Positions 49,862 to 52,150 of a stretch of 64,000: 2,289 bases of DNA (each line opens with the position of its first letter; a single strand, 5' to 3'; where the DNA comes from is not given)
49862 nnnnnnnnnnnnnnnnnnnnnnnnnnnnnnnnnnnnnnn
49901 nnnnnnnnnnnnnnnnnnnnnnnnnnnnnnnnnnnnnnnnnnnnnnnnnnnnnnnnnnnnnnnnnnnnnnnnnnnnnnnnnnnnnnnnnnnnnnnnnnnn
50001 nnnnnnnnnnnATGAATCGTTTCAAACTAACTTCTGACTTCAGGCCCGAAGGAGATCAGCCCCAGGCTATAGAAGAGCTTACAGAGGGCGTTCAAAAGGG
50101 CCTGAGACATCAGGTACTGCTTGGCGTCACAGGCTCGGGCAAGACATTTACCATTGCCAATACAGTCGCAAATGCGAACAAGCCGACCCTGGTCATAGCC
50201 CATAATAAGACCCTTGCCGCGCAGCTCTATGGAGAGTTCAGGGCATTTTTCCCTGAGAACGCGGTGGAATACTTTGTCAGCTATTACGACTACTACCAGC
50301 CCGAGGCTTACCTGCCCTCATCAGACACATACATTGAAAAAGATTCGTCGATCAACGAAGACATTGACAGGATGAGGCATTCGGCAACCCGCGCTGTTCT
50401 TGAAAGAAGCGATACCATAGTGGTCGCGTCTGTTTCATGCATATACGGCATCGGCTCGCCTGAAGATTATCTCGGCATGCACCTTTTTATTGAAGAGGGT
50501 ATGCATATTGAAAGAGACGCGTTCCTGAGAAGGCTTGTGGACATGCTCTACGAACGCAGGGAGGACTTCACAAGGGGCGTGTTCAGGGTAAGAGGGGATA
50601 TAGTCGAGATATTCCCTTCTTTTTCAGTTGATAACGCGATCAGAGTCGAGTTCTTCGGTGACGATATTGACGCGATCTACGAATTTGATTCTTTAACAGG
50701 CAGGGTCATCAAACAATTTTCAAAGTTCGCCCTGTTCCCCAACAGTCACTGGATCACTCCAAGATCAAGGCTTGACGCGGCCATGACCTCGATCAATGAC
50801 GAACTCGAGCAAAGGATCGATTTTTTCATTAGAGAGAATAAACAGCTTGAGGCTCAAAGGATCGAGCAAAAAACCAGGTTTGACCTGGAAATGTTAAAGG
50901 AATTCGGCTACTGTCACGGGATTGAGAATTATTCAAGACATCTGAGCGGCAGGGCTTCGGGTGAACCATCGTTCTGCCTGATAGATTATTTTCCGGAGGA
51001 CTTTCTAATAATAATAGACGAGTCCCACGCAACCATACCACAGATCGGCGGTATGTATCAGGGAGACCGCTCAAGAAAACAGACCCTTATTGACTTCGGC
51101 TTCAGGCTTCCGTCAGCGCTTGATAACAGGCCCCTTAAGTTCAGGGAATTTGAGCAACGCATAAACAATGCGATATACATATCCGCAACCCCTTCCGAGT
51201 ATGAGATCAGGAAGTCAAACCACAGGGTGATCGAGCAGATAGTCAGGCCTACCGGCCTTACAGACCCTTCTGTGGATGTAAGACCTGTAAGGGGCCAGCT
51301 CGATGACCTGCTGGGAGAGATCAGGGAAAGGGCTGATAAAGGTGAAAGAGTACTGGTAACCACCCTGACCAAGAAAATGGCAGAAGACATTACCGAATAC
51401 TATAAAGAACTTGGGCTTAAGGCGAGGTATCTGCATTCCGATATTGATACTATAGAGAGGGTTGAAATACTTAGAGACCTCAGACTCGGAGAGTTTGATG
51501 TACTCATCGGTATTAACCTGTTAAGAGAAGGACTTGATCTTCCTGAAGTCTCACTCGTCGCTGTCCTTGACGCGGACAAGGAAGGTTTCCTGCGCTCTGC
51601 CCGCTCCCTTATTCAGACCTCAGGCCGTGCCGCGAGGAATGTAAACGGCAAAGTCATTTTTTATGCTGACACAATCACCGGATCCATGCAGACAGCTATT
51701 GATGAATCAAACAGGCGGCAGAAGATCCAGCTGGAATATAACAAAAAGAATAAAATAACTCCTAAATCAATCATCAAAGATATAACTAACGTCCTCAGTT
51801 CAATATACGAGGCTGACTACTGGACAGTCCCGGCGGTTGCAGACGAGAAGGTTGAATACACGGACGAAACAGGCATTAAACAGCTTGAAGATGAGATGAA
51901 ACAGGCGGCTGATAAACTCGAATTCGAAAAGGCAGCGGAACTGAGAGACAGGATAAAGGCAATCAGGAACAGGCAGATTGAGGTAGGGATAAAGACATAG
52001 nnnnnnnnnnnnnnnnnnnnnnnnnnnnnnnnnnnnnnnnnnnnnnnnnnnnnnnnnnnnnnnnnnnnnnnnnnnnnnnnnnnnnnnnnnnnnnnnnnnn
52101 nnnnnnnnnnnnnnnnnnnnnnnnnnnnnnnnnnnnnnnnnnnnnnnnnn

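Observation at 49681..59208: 9.3-kb multi-gene segment (uvrB ... uvrC, pfkB, IMPase) bracketed by about 125-bp inverted repeats of a dispersed hairpin-element family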

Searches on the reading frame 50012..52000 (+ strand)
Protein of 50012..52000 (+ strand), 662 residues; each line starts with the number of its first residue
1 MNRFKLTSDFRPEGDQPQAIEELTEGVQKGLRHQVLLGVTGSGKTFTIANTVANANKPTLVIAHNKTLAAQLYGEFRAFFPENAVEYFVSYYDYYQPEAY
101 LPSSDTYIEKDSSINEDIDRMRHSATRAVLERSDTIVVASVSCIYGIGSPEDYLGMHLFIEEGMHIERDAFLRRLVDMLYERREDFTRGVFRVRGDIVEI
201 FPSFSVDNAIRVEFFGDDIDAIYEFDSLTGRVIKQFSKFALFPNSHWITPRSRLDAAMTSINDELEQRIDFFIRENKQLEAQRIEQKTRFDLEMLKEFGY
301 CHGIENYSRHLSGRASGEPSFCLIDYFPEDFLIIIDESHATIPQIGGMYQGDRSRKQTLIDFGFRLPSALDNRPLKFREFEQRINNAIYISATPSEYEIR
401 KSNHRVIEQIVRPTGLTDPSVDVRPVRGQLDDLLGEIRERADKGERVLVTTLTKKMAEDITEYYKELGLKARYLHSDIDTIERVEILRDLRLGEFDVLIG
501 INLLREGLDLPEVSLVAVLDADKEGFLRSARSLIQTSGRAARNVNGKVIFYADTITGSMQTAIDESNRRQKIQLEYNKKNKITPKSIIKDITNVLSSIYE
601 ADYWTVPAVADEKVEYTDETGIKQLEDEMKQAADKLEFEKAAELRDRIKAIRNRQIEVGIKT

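Call 10: search_protein_families(library=pfam, proteins=[window:50012-52000:+])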
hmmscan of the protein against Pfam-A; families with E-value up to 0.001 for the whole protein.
window:50012-52000:+ (662 aa): 6 families
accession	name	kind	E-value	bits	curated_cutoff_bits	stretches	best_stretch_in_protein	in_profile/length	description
PF17757.6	UvrB_inter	-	8.1e-30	103.2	22.9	1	159-247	2-91/91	UvrB interaction domain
PF00271.37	Helicase_C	-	5.5e-20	72.1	23.5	1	433-543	6-109/110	Helicase conserved C-terminal domain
PF12344.14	UvrB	-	1.2e-19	70.2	27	1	550-591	1-42/43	Ultra-violet resistance protein B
PF04851.21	ResIII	-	1.2e-13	51.7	22.5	1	13-91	5-84/164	Type III restriction enzyme, res subunit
PF02151.25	UVR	-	4.8e-12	45.7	21.5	1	622-653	4-35/36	UvrB/uvrC motif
PF00270.35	DEAD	-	7.2e-07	29.5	26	1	15-84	3-73/167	DEAD/DEAH box helicase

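Call 14: find_encoding_contigs(protein=window:50012-52000:+, flank=10000, max_places=6)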
Protein window:50012-52000:+ (662 aa): 11 contigs read that carry it; 6 places shown.
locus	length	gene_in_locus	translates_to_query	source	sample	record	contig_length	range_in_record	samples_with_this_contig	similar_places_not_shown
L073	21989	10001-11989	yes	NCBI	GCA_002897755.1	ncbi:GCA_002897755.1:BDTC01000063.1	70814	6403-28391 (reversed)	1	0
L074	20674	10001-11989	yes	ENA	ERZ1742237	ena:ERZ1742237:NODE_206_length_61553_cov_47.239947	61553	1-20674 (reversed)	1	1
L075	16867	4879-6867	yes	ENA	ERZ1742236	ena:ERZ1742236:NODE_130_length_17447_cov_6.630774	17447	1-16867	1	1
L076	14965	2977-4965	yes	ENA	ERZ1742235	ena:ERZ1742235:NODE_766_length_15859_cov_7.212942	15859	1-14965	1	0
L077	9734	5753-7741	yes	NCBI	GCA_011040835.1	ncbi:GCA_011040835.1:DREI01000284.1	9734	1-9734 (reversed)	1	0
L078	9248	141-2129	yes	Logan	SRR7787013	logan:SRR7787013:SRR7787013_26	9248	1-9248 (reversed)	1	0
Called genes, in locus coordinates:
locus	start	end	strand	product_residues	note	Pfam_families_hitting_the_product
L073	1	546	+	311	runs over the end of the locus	PF00890:FAD_binding_2 (faint), PF01134:GIDA (faint), PF01266:DAO (faint), PF01946:Thi4 (faint), PF07992:Pyr_redox_2, PF12831:FAD_oxidored (weak), PF13738:Pyr_redox_3, PF00070:Pyr_redox, +3 more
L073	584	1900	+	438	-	PF02881:SRP54_N, PF00448:SRP54, PF01656:CbiA (weak), PF13401:AAA_22 (weak), PF02978:SRP_SPB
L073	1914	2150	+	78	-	PF00886:Ribosomal_S16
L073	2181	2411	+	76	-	PF13083:KH_KhpA-B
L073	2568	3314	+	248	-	PF01746:tRNA_m1G_MT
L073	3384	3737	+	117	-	PF01245:Ribosomal_L19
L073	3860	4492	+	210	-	PF01351:RNase_HII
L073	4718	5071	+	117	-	PF10861:DUF2784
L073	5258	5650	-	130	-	-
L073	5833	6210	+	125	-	PF01250:Ribosomal_S6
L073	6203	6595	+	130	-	PF00436:SSB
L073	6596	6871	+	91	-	PF01084:Ribosomal_S18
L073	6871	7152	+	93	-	PF04368:DUF507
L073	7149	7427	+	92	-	PF04368:DUF507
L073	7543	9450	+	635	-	PF01590:GAF (weak), PF13492:GAF_3 (faint), PF01590:GAF (weak), PF13185:GAF_2 (weak), PF00990:GGDEF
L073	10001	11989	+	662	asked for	PF00270:DEAD (faint), PF04851:ResIII, PF17757:UvrB_inter, PF27431:UvrB_3rd, PF00271:Helicase_C, PF12344:UvrB, PF02151:UVR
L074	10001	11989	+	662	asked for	PF00270:DEAD (faint), PF04851:ResIII, PF17757:UvrB_inter, PF27431:UvrB_3rd, PF00271:Helicase_C, PF12344:UvrB, PF02151:UVR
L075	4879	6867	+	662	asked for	PF00270:DEAD (faint), PF04851:ResIII, PF17757:UvrB_inter, PF27431:UvrB_3rd, PF00271:Helicase_C, PF12344:UvrB, PF02151:UVR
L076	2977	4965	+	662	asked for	PF00270:DEAD (faint), PF04851:ResIII, PF17757:UvrB_inter, PF27431:UvrB_3rd, PF00271:Helicase_C, PF12344:UvrB, PF02151:UVR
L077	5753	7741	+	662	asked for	PF00270:DEAD (faint), PF04851:ResIII, PF17757:UvrB_inter, PF27431:UvrB_3rd, PF00271:Helicase_C, PF12344:UvrB, PF02151:UVR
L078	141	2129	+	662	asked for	PF00270:DEAD (faint), PF04851:ResIII, PF17757:UvrB_inter, PF27431:UvrB_3rd, PF00271:Helicase_C, PF12344:UvrB, PF02151:UVR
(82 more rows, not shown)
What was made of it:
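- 49912..59079 (.): Enclosed 9.2-kb block: uvrB, cytochrome, NHL, TPR, TPR, uvrC, pfkB, IMPase. It carries no transposase or recombinase. calls 10, 14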

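Call 19: find_homologous_proteins(query=window:50012-52000:+, max_evalue=1e-100)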
Query window:50012-52000:+ (662 aa): 8000 proteins with E <= 1e-100 among 8000 candidates; the best 120 are listed.
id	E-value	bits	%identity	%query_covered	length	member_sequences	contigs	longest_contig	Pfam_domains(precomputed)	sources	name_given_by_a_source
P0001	0.0e+0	1318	87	100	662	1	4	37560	PF00270.36,PF02151.26,PF17757.7,PF00271.38,PF27431.1,PF04851.22,PF12344.15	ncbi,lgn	-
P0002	0.0e+0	1295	85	100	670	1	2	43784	PF00270.36,PF02151.26,PF17757.7,PF00271.38,PF27431.1,PF04851.22,PF12344.15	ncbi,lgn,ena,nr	ncbi:MAG TPA: excinuclease ABC subunit UvrB [Nitrospirae bacterium]|nr:excinuclease ABC subunit UvrB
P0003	0.0e+0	1276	83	100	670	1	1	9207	PF00270.36,PF02151.26,PF17757.7,PF00271.38,PF27431.1,PF04851.22,PF12344.15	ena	-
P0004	0.0e+0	1276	83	100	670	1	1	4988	PF02151.26,PF17757.7,PF00271.38,PF27431.1,PF04851.22,PF12344.15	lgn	-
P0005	0.0e+0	1270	82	100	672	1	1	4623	PF00270.36,PF02151.26,PF17757.7,PF00271.38,PF27431.1,PF04851.22,PF12344.15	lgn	-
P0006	0.0e+0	1269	83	100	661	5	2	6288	PF00270.36,PF02151.26,PF17757.7,PF00271.38,PF27431.1,PF04851.22,PF12344.15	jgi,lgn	jgi:excinuclease ABC subunit B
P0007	0.0e+0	1269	83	100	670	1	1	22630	PF00270.36,PF02151.26,PF17757.7,PF00271.38,PF27431.1,PF04851.22,PF12344.15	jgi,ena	-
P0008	0.0e+0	1267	83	100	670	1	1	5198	PF00270.36,PF02151.26,PF17757.7,PF00271.38,PF27431.1,PF04851.22,PF12344.15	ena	-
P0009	0.0e+0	1264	82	100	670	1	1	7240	PF00270.36,PF02151.26,PF17757.7,PF00271.38,PF27431.1,PF04851.22,PF12344.15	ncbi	-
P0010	0.0e+0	1264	82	100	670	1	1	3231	PF00270.36,PF02151.26,PF17757.7,PF00271.38,PF27431.1,PF04851.22,PF12344.15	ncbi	-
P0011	0.0e+0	1263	82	100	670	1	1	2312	PF00270.36,PF02151.26,PF17757.7,PF00271.38,PF27431.1,PF04851.22,PF12344.15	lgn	-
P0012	0.0e+0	1262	82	100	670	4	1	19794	PF00270.36,PF02151.26,PF17757.7,PF00271.38,PF27431.1,PF04851.22,PF12344.15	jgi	jgi:excinuclease ABC subunit B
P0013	0.0e+0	1258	82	100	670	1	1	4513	PF00270.36,PF02151.26,PF17757.7,PF00271.38,PF27431.1,PF04851.22,PF12344.15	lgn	-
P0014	0.0e+0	1258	82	100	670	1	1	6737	PF00270.36,PF02151.26,PF17757.7,PF00271.38,PF27431.1,PF04851.22,PF12344.15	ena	-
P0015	0.0e+0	1257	82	100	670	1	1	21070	PF00270.36,PF02151.26,PF17757.7,PF00271.38,PF27431.1,PF04851.22,PF12344.15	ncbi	-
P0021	0.0e+0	1255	82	100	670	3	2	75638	PF00270.36,PF02151.26,PF17757.7,PF00271.38,PF27431.1,PF04851.22,PF12344.15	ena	-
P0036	0.0e+0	1247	81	100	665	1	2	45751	PF00270.36,PF02151.26,PF17757.7,PF00271.38,PF27431.1,PF04851.22,PF12344.15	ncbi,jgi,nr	ncbi:MAG: excinuclease ABC subunit UvrB [Nitrospiraceae bacterium]|nr:MAG: excinuclease ABC subunit 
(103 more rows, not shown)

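Call 20: find_encoding_contigs(protein=P0001, flank=10000, max_places=3)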
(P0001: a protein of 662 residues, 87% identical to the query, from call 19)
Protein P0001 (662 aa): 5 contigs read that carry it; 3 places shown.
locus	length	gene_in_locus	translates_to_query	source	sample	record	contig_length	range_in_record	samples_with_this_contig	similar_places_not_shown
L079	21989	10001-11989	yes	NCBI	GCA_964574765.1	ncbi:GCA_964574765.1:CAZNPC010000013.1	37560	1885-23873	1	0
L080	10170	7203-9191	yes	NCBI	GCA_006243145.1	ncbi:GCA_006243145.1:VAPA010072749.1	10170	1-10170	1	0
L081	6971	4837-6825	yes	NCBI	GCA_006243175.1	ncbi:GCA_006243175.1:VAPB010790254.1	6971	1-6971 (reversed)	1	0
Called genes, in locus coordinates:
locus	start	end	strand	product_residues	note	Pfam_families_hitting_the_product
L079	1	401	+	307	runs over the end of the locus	PF00890:FAD_binding_2 (weak), PF01134:GIDA (faint), PF01266:DAO (faint), PF07992:Pyr_redox_2, PF12831:FAD_oxidored (weak), PF13450:NAD_binding_8 (weak), PF13738:Pyr_redox_3, PF00070:Pyr_redox, +1 more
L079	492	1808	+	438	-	PF02881:SRP54_N, PF00448:SRP54, PF01656:CbiA (weak), PF02978:SRP_SPB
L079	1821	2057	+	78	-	PF00886:Ribosomal_S16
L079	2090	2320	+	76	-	PF13083:KH_KhpA-B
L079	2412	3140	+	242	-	PF01746:tRNA_m1G_MT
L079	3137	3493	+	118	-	PF01245:Ribosomal_L19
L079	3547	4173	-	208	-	PF01351:RNase_HII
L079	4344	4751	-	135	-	-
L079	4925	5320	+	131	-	PF01250:Ribosomal_S6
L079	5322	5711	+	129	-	PF00436:SSB, PF22657:SSB_1 (weak)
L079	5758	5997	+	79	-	PF01084:Ribosomal_S18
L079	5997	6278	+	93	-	PF04368:DUF507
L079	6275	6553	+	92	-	PF04368:DUF507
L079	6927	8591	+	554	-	PF01590:GAF, PF13185:GAF_2, PF13492:GAF_3 (faint), PF01590:GAF (weak), PF00990:GGDEF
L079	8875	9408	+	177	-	PF01661:Macro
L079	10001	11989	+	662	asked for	PF00270:DEAD (faint), PF04851:ResIII, PF17757:UvrB_inter, PF27431:UvrB_3rd, PF00271:Helicase_C, PF12344:UvrB, PF02151:UVR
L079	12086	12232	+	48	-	-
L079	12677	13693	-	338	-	PF12895:ANAPC3 (weak), PF13181:TPR_8 (faint), PF13424:TPR_12 (faint), PF13432:TPR_16, PF00515:TPR_1, PF07719:TPR_2 (weak), PF18936:DUF5684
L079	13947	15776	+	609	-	PF01541:GIY-YIG, PF27096:UvrC_M, PF02151:UVR, PF22920:UvrC_RNaseH, PF08459:UvrC_RNaseH_dom, PF12826:HHH_2 (weak), PF14520:HHH_5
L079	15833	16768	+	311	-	PF00294:PfkB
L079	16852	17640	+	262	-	PF00459:Inositol_P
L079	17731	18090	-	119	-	-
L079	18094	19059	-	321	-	PF11383:DUF3187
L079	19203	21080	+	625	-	PF13185:GAF_2 (faint), PF00990:GGDEF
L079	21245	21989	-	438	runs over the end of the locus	PF00162:PGK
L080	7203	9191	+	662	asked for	PF00270:DEAD (faint), PF04851:ResIII, PF17757:UvrB_inter, PF27431:UvrB_3rd, PF00271:Helicase_C, PF12344:UvrB, PF02151:UVR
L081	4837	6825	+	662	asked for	PF00270:DEAD (faint), PF04851:ResIII, PF17757:UvrB_inter, PF27431:UvrB_3rd, PF00271:Helicase_C, PF12344:UvrB, PF02151:UVR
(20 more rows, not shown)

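Call 21: find_encoding_contigs(protein=P0002, flank=10000, max_places=2)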
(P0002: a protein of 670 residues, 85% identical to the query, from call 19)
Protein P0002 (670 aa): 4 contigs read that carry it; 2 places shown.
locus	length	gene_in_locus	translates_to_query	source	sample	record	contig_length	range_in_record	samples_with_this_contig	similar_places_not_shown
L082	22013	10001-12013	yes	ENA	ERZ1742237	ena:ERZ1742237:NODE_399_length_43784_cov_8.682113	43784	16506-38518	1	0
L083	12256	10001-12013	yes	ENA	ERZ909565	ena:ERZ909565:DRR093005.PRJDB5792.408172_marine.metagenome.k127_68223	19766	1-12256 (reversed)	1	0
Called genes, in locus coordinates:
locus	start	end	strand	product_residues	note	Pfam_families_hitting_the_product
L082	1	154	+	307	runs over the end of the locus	PF00890:FAD_binding_2 (weak), PF01134:GIDA (faint), PF01266:DAO (faint), PF01946:Thi4 (faint), PF07992:Pyr_redox_2, PF12831:FAD_oxidored (weak), PF13738:Pyr_redox_3, PF00070:Pyr_redox, +2 more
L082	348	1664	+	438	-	PF02881:SRP54_N, PF00448:SRP54, PF01656:CbiA (weak), PF13401:AAA_22 (faint), PF02978:SRP_SPB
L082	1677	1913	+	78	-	PF00886:Ribosomal_S16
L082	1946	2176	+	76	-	PF13083:KH_KhpA-B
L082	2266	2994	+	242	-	PF01746:tRNA_m1G_MT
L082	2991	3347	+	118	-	PF01245:Ribosomal_L19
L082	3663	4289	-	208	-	PF01351:RNase_HII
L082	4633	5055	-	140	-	-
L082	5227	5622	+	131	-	PF01250:Ribosomal_S6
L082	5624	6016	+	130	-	PF00436:SSB, PF22657:SSB_1 (weak)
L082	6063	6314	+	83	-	PF01084:Ribosomal_S18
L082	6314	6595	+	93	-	PF04368:DUF507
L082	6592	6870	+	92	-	PF04368:DUF507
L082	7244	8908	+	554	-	PF01590:GAF, PF13185:GAF_2, PF01590:GAF, PF13185:GAF_2 (weak), PF13492:GAF_3 (weak), PF00990:GGDEF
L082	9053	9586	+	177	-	PF01661:Macro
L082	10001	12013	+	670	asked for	PF00270:DEAD (faint), PF04851:ResIII, PF17757:UvrB_inter, PF27431:UvrB_3rd, PF00271:Helicase_C, PF12344:UvrB, PF02151:UVR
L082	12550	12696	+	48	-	-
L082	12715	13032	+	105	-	-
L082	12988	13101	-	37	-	-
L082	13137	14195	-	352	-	PF12895:ANAPC3 (weak), PF13174:TPR_6 (faint), PF13181:TPR_8 (faint), PF13414:TPR_11 (faint), PF13432:TPR_16, PF00515:TPR_1, PF07719:TPR_2, PF18936:DUF5684, +1 more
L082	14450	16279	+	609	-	PF01541:GIY-YIG, PF27096:UvrC_M, PF02151:UVR, PF22920:UvrC_RNaseH, PF08459:UvrC_RNaseH_dom, PF12826:HHH_2 (weak), PF14520:HHH_5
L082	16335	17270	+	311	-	PF00294:PfkB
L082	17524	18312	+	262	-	PF00459:Inositol_P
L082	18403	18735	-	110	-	-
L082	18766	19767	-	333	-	PF11383:DUF3187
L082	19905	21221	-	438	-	PF00162:PGK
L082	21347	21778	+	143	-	PF01451:LMWPc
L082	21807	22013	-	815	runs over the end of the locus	PF13567:DUF4131, PF03772:Competence, PF00753:Lactamase_B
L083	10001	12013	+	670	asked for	PF00270:DEAD (faint), PF04851:ResIII, PF17757:UvrB_inter, PF27431:UvrB_3rd, PF00271:Helicase_C, PF12344:UvrB, PF02151:UVR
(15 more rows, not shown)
